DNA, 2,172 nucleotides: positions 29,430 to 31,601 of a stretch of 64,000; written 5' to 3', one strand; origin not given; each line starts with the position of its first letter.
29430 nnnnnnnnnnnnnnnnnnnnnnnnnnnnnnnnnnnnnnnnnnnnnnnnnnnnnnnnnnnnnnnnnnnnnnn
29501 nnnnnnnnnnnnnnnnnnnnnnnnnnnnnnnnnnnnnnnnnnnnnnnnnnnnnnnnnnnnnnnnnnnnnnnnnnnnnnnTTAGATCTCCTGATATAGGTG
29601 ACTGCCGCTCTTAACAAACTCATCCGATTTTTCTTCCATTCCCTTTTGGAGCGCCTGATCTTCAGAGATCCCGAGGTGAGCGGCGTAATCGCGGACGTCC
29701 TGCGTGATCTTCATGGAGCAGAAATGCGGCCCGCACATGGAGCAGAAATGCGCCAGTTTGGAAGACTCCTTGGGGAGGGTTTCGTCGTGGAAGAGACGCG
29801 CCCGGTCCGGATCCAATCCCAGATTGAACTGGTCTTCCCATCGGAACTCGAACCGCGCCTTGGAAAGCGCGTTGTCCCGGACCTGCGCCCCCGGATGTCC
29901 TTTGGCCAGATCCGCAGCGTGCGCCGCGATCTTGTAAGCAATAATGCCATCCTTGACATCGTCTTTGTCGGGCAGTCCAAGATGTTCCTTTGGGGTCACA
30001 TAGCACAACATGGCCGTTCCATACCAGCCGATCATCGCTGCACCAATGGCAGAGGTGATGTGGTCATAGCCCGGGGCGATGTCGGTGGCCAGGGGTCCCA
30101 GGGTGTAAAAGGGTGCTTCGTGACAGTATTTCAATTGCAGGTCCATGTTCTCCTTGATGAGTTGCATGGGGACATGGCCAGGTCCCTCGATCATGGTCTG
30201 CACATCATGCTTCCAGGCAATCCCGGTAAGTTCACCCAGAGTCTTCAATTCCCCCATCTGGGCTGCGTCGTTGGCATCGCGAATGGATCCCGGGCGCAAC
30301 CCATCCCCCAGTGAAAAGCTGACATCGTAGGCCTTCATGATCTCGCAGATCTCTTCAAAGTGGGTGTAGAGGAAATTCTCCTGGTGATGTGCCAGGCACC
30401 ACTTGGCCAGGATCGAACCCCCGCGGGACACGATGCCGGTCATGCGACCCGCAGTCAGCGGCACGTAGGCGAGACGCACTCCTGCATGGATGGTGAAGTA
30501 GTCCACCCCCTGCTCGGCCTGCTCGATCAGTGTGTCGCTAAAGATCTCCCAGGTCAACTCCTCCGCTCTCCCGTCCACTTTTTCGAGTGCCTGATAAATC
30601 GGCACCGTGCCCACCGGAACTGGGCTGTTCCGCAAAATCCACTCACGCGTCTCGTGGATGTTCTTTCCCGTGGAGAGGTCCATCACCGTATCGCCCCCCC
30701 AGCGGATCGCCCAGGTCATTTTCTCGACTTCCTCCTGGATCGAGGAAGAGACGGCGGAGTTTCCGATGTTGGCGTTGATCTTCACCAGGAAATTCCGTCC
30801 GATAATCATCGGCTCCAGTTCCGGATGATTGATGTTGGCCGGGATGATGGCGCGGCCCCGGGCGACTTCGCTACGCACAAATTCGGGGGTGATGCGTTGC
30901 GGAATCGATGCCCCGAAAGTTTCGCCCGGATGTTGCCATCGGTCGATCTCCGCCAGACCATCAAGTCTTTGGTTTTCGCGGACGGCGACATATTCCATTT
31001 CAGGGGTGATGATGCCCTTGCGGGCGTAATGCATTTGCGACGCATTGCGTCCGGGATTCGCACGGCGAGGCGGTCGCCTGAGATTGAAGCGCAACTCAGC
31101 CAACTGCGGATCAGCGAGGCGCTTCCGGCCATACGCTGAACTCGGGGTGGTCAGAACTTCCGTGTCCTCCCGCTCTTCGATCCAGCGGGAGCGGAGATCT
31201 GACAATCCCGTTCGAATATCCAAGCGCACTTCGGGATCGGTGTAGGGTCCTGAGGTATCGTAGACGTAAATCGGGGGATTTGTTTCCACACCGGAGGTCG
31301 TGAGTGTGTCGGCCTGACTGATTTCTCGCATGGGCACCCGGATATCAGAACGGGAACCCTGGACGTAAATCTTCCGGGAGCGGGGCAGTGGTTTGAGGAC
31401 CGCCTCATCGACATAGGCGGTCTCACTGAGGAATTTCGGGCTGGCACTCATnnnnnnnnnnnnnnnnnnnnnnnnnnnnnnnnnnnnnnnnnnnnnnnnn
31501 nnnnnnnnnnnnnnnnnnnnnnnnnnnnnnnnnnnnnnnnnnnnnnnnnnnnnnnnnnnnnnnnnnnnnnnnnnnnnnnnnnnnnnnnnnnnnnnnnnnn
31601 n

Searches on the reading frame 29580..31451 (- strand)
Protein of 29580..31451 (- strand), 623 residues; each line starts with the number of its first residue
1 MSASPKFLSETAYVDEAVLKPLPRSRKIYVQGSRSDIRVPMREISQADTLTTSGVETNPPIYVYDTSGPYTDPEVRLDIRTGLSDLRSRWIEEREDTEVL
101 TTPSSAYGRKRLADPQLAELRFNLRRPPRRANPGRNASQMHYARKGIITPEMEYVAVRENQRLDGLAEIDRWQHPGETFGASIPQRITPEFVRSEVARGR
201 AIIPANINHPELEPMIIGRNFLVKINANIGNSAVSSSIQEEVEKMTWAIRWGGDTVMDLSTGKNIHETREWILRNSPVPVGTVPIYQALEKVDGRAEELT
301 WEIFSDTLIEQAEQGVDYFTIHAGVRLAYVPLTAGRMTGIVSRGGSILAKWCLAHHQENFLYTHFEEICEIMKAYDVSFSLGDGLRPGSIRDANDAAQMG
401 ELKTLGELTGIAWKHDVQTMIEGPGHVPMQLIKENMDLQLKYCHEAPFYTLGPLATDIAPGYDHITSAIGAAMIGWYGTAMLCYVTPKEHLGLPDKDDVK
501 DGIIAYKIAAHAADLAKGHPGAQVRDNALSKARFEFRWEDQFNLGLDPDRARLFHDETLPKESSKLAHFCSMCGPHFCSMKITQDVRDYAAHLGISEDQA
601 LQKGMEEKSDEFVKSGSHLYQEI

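Call 51: search_protein_families(library=pfam, proteins=[window:29580-31451:-], max_evalue=0.00001)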
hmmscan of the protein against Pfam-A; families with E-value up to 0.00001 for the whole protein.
window:29580-31451:- (623 aa): 2 families
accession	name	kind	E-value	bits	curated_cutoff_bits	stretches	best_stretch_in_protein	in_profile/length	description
PF01964.24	ThiC_Rad_SAM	-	7.2e-188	625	25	1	139-584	2-419/420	Radical SAM ThiC family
PF13667.11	ThiC-associated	-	1.4e-33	115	27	1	21-98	1-81/81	ThiC-associated domain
